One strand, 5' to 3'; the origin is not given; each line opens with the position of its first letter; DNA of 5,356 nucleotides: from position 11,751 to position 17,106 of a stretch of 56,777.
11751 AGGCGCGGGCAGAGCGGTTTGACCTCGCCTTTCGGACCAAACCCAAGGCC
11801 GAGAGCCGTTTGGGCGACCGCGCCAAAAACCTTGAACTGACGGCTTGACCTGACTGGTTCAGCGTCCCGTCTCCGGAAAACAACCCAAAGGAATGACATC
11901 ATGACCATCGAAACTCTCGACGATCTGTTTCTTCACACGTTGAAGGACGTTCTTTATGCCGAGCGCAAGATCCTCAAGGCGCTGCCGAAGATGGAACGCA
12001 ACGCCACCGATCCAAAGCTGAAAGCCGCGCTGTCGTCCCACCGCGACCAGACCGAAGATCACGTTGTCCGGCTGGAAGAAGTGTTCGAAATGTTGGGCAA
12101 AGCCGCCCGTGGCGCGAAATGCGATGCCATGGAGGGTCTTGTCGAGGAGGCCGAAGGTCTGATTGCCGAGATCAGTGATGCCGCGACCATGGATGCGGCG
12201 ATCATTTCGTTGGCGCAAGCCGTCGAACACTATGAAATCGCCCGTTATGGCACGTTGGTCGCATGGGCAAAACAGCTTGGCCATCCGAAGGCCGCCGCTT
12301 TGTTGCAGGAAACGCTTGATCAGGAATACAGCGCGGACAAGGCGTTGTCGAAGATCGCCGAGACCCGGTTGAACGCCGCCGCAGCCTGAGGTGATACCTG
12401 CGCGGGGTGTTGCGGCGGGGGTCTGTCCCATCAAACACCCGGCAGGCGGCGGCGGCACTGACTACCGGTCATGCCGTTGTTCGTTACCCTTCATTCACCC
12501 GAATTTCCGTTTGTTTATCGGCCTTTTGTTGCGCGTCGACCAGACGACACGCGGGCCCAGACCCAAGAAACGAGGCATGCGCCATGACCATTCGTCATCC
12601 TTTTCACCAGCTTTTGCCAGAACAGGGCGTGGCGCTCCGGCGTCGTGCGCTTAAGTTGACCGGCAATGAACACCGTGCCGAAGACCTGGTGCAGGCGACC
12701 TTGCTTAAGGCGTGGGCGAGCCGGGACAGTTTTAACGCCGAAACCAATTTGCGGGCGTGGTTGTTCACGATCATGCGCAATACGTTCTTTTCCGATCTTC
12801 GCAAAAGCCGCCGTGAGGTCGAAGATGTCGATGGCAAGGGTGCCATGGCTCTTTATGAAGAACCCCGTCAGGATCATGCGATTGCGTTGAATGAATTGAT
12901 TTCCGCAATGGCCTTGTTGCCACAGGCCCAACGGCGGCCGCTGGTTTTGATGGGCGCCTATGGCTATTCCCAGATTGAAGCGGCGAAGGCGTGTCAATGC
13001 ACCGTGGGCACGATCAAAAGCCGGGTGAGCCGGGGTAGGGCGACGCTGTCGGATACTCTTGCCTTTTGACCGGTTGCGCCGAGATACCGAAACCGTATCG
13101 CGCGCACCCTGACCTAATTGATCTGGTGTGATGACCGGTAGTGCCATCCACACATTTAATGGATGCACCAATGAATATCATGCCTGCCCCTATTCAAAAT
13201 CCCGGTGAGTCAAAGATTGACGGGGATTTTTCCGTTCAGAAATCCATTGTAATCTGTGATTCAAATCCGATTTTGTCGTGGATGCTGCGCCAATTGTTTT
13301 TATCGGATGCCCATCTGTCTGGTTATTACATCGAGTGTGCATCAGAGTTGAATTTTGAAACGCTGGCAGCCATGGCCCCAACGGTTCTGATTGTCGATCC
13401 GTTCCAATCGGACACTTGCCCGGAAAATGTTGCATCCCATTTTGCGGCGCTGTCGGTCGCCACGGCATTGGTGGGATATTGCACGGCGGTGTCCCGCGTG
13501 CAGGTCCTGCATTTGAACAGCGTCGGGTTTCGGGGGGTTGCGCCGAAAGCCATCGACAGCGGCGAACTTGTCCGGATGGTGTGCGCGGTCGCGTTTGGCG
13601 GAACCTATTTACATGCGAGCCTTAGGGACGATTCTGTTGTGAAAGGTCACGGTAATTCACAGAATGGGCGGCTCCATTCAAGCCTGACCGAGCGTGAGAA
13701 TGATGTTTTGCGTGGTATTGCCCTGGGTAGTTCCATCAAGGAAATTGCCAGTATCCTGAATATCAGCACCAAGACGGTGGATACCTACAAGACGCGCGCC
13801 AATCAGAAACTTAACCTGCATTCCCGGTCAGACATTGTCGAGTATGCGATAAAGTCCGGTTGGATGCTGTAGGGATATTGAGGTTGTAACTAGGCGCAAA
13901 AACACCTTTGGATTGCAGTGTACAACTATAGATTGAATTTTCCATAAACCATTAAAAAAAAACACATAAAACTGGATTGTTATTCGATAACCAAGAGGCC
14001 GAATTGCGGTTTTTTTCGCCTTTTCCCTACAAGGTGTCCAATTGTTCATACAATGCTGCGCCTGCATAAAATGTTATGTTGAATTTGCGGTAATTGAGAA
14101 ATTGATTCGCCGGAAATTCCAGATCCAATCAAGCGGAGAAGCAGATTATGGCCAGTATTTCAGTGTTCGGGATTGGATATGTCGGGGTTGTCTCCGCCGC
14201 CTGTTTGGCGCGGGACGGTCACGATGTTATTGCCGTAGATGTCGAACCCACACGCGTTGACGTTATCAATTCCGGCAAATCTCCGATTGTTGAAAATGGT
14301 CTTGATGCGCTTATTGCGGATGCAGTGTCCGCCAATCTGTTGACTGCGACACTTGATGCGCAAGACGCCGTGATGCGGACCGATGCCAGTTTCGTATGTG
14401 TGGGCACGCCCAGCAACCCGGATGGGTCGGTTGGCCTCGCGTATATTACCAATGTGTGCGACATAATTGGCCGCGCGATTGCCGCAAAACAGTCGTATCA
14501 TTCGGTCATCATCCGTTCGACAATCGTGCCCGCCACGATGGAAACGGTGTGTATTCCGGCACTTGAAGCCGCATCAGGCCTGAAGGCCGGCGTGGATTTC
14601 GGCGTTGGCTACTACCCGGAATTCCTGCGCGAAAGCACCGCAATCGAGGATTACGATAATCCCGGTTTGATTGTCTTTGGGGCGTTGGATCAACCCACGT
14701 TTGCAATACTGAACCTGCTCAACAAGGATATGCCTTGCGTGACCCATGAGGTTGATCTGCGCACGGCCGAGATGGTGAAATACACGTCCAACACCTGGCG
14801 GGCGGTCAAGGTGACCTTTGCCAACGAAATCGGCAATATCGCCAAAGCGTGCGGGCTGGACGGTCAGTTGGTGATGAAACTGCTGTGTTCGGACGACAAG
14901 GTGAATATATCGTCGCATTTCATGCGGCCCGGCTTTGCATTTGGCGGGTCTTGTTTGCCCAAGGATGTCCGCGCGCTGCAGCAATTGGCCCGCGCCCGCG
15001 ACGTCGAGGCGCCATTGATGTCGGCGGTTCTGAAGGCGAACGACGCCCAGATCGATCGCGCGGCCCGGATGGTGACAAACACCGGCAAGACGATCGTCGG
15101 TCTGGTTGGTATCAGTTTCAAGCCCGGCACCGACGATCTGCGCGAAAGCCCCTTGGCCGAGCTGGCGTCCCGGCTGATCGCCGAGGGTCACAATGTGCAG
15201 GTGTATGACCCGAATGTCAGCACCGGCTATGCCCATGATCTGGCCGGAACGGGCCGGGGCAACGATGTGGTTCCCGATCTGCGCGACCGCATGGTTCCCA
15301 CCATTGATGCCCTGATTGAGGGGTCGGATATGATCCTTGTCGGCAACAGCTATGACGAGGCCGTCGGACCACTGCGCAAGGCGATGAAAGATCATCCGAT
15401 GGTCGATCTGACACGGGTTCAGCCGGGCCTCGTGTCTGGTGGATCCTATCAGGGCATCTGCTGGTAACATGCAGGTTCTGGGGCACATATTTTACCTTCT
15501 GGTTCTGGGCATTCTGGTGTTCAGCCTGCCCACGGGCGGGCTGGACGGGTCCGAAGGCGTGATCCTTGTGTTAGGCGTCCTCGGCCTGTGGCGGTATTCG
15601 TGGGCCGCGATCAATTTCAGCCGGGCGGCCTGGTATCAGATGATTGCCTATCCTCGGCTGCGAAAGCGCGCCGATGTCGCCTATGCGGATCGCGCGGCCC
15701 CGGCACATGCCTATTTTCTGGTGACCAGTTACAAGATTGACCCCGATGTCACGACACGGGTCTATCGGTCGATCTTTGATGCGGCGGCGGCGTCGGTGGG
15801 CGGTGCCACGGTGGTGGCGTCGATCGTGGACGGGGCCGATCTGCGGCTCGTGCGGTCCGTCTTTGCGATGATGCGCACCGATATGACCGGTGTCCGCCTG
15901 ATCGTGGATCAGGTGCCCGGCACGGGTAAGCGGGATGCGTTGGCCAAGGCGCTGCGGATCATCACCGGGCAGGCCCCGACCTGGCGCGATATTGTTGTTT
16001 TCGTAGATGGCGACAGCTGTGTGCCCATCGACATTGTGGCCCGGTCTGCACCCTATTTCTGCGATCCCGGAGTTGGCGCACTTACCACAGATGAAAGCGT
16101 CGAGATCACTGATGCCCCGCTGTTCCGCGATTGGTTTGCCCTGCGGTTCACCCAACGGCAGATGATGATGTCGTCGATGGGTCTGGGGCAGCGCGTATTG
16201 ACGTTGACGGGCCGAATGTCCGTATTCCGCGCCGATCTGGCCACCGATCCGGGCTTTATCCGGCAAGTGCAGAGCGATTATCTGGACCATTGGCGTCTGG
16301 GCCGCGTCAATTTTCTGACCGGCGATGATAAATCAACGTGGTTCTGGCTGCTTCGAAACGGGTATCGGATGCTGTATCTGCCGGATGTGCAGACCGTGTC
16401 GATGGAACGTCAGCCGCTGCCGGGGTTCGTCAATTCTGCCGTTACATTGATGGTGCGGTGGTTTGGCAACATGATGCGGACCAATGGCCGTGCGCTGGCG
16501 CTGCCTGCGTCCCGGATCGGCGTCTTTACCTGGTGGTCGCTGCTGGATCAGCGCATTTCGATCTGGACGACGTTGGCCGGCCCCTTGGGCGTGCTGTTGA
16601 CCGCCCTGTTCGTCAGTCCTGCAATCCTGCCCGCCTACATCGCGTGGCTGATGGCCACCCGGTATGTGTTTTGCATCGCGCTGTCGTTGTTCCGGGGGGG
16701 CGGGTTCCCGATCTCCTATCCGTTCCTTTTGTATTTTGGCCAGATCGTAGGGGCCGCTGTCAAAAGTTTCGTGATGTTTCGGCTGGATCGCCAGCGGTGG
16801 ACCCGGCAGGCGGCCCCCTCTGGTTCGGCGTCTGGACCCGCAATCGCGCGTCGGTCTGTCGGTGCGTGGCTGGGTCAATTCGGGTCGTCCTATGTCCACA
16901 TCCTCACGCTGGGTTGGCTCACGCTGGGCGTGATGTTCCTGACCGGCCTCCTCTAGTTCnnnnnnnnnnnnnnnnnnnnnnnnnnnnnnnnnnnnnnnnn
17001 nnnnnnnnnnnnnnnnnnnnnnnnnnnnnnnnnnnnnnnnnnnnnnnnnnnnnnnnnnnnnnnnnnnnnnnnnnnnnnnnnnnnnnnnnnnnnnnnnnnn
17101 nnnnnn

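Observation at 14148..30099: Alginate-type (O-acetylated polymannuronate) exopolysaccharide operon in an alphaproteobacterial-looking genome, rearranged and lacking the AlgK/AlgE export pair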

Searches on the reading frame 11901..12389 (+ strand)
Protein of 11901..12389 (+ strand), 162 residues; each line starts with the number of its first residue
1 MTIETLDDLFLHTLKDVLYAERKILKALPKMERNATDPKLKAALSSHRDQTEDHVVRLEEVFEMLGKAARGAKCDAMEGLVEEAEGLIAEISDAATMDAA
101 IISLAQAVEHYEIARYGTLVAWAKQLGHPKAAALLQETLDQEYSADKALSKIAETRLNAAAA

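Call 6: search_protein_families(library=pfam, proteins=[window:11901-12389:+], max_evalue=0.01)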
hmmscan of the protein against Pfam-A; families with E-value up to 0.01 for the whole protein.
window:11901-12389:+ (162 aa): 1 family
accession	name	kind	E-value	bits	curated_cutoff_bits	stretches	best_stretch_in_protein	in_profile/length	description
PF05974.18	DUF892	-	1.9e-58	197.4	23.7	1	5-161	1-158/159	Domain of unknown function (DUF892)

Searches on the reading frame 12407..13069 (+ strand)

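Call 6: search_protein_families(library=pfam, proteins=[window:12407-13069:+], max_evalue=0.01)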
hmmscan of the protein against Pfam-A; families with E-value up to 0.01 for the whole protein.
window:12407-13069:+ (220 aa): 5 families
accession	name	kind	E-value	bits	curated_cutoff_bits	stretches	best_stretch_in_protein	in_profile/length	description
PF04542.20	Sigma70_r2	-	1.1e-15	57.6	24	1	77-136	9-70/71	Sigma-70 region 2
PF22029.2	PhyR_sigma2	-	5.8e-12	45.9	27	1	76-123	7-54/55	Sigma2 domain of PhyR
PF08281.18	Sigma70_r4_2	-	1.4e-10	41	25.7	1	162-214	2-54/54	Sigma-70, region 4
PF07638.17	Sigma70_ECF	-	0.00019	21.8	21.1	1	135-216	105-181/185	ECF sigma factor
PF04545.22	Sigma70_r4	-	0.0017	18.2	24.1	1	167-214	1-48/50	Sigma-70, region 4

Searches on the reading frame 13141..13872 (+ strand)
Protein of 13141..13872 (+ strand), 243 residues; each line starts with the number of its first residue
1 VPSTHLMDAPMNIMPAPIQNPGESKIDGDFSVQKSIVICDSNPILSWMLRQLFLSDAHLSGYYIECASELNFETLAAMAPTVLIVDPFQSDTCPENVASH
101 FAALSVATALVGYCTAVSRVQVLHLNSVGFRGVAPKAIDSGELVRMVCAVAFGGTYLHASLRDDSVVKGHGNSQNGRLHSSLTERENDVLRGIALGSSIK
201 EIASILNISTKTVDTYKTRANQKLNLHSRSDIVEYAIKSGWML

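Call 6: search_protein_families(library=pfam, proteins=[window:13141-13872:+], max_evalue=0.01)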
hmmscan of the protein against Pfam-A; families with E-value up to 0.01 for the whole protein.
window:13141-13872:+ (243 aa): 4 families
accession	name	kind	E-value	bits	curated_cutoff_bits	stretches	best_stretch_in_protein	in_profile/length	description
PF00196.25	GerE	-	2.4e-18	65.9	23.5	1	180-236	1-57/57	Bacterial regulatory proteins, luxR family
PF08281.18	Sigma70_r4_2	-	6.4e-07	29.4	25.7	1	177-224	6-54/54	Sigma-70, region 4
PF04545.22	Sigma70_r4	-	0.00017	21.5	24.1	1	181-224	4-48/50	Sigma-70, region 4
PF13551.12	HTH_29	-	0.0023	18.4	28.1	1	189-222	4-38/64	Winged helix-turn helix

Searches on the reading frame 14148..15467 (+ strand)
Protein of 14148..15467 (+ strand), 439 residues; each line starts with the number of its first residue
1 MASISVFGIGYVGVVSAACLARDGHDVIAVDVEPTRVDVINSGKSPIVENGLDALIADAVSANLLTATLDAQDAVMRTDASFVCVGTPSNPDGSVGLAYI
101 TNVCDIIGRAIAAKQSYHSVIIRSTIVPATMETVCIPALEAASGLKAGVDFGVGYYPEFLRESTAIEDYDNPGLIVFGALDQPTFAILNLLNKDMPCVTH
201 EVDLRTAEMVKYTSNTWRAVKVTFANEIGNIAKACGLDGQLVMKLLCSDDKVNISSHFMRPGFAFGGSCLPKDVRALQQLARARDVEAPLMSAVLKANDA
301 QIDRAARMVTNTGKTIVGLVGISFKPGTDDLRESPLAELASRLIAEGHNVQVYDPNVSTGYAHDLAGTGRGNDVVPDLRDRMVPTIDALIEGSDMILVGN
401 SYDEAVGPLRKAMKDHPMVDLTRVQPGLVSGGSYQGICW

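Call 3: search_protein_families(library=pfam, proteins=[window:14148-15467:+], max_evalue=0.01)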
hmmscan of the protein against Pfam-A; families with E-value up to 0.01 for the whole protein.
window:14148-15467:+ (439 aa): 4 families
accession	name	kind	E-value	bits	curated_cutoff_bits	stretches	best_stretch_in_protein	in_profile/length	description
PF03721.20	UDPG_MGDP_dh_N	-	6.9e-48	163.1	27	1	3-187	2-183/187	UDP-glucose/GDP-mannose dehydrogenase family, NAD binding domain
PF00984.24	UDPG_MGDP_dh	-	3.9e-30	104.3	25.4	1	205-299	1-93/94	UDP-glucose/GDP-mannose dehydrogenase family, central domain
PF03720.21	UDPG_MGDP_dh_C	-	5.4e-13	49.7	30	1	319-422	2-98/103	UDP-glucose/GDP-mannose dehydrogenase family, UDP binding domain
PF02558.23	ApbA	-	0.003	17.6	22.2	1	4-51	1-47/150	Ketopantoate reductase PanE/ApbA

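Call 4: search_protein_families(library=ncbifam, proteins=[window:14148-15467:+], max_evalue=0.01)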
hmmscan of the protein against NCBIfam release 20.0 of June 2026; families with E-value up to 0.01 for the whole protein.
window:14148-15467:+ (439 aa): 13 families
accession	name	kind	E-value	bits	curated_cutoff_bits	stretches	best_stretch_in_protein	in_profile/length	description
TIGR03026.1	NDP-sugDHase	subfamily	1.2e-111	373.4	189.8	1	3-419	2-409/413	nucleotide sugar dehydrogenase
NF041297.1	UDPGDh_AglM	equivalog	3.4e-93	312.9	670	1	3-358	2-360/429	UDP-glucose 6-dehydrogenase AglM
NF047673.2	TeichurnBiosyTuaD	equivalog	5.8e-67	226.7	700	1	1-358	1-354/439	UDP-glucose 6-dehydrogenase TuaD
NF040825.1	UDPMaNacDH_Arch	equivalog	8.5e-45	153.3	750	1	3-360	2-354/418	UDP-N-acetyl-D-mannosamine dehydrogenase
NF011631.0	PRK15057.1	equivalog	3.9e-41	141.4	757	1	4-357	3-339/388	UDP-glucose 6-dehydrogenase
NF008286.0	PRK11064.1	equivalog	3.2e-34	118.2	459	1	2-358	4-365/420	UDP-N-acetyl-D-mannosamine dehydrogenase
NF011729.0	PRK15182.1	equivalog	3.3e-14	52.5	592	1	3-358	8-358/425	Vi polysaccharide biosynthesis UDP-N-acetylglucosamine C-6 dehydrogenase TviB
NF042925.1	FHMPC_DH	equivalog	0.00019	20.8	500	1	3-88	2-86/304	5-formyl-3-hydroxy-2-methylpyridine 4-carboxylate 5-dehydrogenase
NF012005.0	PRK15461.1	equivalog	0.00035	19.8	348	0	1-50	1-51/298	sulfolactaldehyde 3-reductase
NF000942.0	PRK00094.1-4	subfamily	0.00067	18.9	257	0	1-89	2-82/334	NAD(P)H-dependent glycerol-3-phosphate dehydrogenase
NF001933.0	PRK00711.1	subfamily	0.0038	16.3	383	1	4-35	3-34/429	D-amino acid dehydrogenase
NF005691.0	PRK07494.1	equivalog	0.0058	15.2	459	0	3-38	10-45/404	UbiH/UbiF family hydroxylase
NF004783.0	PRK06129.1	equivalog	0.008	15.6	347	0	1-41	2-42/315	3-hydroxyacyl-CoA dehydrogenase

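Call 11: search_solved_structures(query=window:14148-15467:+, max_evalue=1e-10, show_alignments=1)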
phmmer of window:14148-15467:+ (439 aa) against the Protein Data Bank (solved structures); distinct sequences matched with E-value up to 1e-10: 30.
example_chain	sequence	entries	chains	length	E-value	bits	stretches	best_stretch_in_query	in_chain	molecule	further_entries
1mfz_A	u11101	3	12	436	3.2e-130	438.2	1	4-439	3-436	GDP-mannose 6-dehydrogenase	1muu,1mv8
3vtf_A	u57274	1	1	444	5.6e-71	243.1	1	1-357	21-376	UDP-glucose 6-dehydrogenase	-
3gg2_A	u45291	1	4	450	3.3e-60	207.6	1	3-356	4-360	Sugar dehydrogenase, UDP-glucose/GDP-mannose dehydrogenase family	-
2y0e_A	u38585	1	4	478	2.2e-59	204.8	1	3-356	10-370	UDP-GLUCOSE DEHYDROGENASE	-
2y0d_A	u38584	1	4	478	4e-58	200.7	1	3-356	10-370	UDP-GLUCOSE DEHYDROGENASE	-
2y0c_A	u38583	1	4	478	4.2e-58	200.7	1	3-356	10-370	UDP-GLUCOSE DEHYDROGENASE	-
4a7p_A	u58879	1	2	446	2.1e-56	195.1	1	4-356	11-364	UDP-GLUCOSE DEHYDROGENASE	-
3phl_A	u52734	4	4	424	2e-37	132.5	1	3-357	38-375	UDP-glucose 6-dehydrogenase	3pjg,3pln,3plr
3pid_A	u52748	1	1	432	2.1e-37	132.5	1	3-357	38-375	UDP-glucose 6-dehydrogenase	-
4r16_A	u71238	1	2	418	4.5e-33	118.2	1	4-363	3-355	418aa long hypothetical UDP-N-acetyl-D-mannosaminuronic acid dehydrogenase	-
4xr9_A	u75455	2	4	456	1.6e-31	113.1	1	4-357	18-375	CalS8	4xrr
2o3j_A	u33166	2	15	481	4.8e-31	111.5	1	4-405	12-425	UDP-glucose 6-dehydrogenase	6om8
9ou8_A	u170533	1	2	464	6.9e-31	111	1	4-369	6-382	UDP-glucose 6-dehydrogenase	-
5tjh_A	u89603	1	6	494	8e-31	110.8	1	4-369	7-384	UDP-glucose 6-dehydrogenase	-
6c4j_A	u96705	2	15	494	2.3e-30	109.3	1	4-369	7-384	UDP-glucose 6-dehydrogenase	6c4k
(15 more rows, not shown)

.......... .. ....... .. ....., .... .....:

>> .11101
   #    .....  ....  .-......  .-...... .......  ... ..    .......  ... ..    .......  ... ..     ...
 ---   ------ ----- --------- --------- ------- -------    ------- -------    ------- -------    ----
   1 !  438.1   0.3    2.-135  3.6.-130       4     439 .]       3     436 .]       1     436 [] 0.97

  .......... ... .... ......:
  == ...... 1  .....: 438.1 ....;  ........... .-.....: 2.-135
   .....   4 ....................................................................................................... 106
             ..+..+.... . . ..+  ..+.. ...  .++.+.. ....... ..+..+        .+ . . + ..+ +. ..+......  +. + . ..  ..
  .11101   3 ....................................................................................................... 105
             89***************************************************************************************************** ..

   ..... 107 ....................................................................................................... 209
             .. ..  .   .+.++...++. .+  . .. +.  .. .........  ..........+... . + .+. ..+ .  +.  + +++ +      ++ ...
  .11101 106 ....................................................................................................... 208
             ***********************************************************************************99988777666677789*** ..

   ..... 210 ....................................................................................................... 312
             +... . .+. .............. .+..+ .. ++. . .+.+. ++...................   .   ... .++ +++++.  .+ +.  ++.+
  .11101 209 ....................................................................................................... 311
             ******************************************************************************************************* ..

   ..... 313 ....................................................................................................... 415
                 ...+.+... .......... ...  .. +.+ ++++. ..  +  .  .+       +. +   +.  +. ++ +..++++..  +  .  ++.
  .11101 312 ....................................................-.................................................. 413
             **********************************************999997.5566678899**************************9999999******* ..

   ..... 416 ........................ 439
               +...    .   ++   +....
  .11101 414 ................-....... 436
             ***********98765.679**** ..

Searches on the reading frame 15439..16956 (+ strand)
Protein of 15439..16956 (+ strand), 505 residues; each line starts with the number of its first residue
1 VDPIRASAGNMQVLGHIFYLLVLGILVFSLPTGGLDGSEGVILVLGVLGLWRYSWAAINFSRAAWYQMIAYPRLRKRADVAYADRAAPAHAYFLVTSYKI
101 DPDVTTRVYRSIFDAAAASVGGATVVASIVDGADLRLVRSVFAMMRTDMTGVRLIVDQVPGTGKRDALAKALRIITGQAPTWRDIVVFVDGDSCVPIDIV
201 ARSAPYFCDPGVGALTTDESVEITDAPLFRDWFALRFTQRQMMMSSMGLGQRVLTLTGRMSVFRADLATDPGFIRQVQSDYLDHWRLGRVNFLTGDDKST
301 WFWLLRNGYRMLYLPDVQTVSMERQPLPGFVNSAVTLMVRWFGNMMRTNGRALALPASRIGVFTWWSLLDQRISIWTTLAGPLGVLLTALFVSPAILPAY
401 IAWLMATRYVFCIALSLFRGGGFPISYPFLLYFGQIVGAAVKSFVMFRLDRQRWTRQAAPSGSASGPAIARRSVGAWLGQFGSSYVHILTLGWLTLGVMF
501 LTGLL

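Call 3: search_protein_families(library=pfam, proteins=[window:15439-16956:+], max_evalue=0.01)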
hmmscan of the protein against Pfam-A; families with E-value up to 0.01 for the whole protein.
window:15439-16956:+ (505 aa): 2 families
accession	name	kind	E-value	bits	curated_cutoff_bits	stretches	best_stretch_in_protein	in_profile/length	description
PF13641.12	Glyco_tranf_2_3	-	3.6e-31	109.4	27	1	91-342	3-228/230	Glycosyltransferase like family 2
PF13632.12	Glyco_trans_2_3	-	5.6e-14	52.9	27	1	185-407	1-192/198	Glycosyl transferase family group 2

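Call 4: search_protein_families(library=ncbifam, proteins=[window:15439-16956:+], max_evalue=0.01)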
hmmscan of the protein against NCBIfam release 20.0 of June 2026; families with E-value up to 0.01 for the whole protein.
window:15439-16956:+ (505 aa): 1 family
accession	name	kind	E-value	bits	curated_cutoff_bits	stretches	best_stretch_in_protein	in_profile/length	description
TIGR04242.1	nodulat_NodC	equivalog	0.00057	18.9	550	1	92-215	51-164/395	chitooligosaccharide synthase NodC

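Call 12: search_solved_structures(query=window:15469-16956:+, max_evalue=0.01, show_alignments=1)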
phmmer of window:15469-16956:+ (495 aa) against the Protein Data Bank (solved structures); distinct sequences matched with E-value up to 0.01: 0.
